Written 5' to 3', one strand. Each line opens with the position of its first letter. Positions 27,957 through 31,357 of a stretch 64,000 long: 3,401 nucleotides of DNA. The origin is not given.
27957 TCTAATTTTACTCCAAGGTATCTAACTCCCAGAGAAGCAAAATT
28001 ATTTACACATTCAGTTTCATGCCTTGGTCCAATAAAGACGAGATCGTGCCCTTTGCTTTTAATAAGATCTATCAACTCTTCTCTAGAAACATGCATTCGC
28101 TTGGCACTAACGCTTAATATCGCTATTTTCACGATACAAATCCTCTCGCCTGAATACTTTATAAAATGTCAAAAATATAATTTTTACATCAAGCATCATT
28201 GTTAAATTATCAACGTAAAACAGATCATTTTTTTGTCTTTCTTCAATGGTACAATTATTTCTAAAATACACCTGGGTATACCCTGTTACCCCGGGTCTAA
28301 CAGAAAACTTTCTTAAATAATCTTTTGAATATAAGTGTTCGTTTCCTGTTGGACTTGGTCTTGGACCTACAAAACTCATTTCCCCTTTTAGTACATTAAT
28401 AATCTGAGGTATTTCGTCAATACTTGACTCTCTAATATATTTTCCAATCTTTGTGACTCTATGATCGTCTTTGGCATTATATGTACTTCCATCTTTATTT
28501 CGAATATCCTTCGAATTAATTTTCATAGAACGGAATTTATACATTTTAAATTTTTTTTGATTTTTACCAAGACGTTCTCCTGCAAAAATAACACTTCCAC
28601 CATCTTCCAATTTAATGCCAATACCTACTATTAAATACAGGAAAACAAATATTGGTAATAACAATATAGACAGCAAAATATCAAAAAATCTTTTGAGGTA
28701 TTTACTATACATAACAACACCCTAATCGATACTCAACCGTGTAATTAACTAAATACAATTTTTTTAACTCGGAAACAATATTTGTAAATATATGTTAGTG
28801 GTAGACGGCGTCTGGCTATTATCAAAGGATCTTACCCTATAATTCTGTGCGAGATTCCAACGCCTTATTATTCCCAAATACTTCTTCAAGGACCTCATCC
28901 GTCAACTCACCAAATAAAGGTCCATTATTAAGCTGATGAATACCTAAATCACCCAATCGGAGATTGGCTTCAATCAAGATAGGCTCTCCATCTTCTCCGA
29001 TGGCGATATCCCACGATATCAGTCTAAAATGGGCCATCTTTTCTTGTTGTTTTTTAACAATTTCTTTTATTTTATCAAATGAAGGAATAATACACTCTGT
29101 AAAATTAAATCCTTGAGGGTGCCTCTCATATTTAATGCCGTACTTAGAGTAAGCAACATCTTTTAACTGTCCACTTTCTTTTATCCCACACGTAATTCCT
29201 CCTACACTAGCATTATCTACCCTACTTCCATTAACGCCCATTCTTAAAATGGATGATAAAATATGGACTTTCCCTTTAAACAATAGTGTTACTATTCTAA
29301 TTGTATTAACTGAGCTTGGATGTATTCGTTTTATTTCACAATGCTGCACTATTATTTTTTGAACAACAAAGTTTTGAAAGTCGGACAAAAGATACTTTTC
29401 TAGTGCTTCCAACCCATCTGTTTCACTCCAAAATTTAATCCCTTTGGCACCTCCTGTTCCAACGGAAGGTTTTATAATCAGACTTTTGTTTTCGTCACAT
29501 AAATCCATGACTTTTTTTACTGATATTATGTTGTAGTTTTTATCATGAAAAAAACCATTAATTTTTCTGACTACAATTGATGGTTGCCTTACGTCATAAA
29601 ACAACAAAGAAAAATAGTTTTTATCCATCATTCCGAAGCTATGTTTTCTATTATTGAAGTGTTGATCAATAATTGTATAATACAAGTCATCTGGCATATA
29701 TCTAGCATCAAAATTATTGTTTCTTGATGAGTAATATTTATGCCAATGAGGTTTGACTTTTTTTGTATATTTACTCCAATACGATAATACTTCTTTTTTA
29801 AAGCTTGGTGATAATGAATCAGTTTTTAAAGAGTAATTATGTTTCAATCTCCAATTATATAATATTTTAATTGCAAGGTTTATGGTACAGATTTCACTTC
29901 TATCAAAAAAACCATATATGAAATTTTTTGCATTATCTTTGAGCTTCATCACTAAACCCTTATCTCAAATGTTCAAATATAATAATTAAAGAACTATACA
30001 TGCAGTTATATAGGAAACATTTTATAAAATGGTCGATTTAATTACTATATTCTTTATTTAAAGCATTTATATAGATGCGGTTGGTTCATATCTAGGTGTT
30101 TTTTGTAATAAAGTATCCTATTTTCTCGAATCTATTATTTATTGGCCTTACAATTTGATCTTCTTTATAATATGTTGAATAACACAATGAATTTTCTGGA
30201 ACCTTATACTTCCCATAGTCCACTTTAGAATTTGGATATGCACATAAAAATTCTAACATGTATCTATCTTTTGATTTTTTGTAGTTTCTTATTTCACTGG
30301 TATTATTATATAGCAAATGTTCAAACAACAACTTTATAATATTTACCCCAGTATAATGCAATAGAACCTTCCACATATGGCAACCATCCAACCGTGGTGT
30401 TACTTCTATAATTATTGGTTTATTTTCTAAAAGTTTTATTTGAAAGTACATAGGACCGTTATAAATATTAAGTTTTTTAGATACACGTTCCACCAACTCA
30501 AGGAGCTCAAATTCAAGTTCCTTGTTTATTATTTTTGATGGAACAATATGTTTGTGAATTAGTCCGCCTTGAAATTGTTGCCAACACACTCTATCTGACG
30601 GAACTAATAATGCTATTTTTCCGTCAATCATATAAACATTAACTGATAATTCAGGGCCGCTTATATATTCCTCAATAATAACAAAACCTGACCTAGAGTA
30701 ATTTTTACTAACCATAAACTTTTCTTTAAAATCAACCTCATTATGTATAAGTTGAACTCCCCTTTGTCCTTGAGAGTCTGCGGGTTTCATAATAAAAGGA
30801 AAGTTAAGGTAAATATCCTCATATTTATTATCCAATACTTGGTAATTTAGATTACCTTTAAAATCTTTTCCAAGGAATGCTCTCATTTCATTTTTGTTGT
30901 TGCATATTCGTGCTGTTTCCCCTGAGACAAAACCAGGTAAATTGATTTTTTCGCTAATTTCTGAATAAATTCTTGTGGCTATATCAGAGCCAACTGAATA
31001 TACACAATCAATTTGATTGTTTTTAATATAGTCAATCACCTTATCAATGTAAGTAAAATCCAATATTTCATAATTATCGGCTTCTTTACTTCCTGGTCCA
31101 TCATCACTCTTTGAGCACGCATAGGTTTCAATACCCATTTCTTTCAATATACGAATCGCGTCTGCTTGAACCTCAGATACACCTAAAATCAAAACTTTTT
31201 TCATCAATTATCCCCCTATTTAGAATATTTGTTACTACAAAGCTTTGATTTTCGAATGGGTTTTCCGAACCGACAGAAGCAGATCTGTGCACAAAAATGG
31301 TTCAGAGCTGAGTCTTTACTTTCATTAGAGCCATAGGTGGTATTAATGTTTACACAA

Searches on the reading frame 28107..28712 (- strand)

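Call 69: search_protein_families(library=pfam, proteins=[window:28107-28712:-], max_evalue=0.00001)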
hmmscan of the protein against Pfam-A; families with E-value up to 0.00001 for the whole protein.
window:28107-28712:- (201 aa): 1 family
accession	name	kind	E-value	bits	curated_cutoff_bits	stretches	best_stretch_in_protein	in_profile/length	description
PF02397.22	Bac_transf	-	2.5e-60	203.5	27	1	7-187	1-178/179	Bacterial sugar transferase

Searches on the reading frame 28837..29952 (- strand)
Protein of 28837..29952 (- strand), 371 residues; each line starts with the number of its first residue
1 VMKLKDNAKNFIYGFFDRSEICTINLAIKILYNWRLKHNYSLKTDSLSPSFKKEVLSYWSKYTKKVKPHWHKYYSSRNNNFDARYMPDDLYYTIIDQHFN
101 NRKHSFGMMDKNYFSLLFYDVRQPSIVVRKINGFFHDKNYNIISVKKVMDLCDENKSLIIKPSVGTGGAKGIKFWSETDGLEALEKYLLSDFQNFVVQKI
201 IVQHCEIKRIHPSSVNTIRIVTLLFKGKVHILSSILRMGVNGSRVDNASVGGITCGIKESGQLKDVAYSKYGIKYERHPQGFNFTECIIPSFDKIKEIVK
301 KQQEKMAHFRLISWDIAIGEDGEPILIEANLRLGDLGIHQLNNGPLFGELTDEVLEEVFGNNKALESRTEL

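Call 9: search_protein_families(library=pfam, proteins=[window:28837-29952:-])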
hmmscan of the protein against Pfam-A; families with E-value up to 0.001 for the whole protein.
window:28837-29952:- (371 aa): 1 family
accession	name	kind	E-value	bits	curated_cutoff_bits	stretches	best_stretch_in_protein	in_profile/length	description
PF14397.11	ATPgrasp_ST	-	1.7e-43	149.3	31.4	1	98-345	9-267/278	Sugar-transfer associated ATP-grasp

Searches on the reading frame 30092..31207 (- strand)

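Call 9: search_protein_families(library=pfam, proteins=[window:30092-31207:-])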
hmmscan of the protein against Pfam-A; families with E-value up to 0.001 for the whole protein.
window:30092-31207:- (371 aa): 6 families
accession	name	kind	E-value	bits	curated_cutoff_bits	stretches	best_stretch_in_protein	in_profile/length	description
PF13535.11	ATP-grasp_4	-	9.8e-15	55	27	1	135-275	2-155/160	ATP-grasp domain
PF02655.19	ATP-grasp_3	-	6.6e-08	33.2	23.2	1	137-275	33-159/160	ATP-grasp domain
PF15632.11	ATPgrasp_Ter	-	1.1e-07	32.1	29.1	1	177-308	6-118/131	ATP-grasp in the biosynthetic pathway with Ter operon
PF02786.22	CPSase_L_D2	-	2.8e-07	30.7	19.8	1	135-292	38-197/211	Carbamoyl-phosphate synthase L chain, ATP binding domain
PF07478.18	Dala_Dala_lig_C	-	0.00042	20.3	24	1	133-201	34-99/204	D-ala D-ala ligase C-terminus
PF01071.24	GARS_A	-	0.00086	19.6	27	0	159-272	65-188/194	Phosphoribosylglycinamide synthetase, ATP-grasp (A) domain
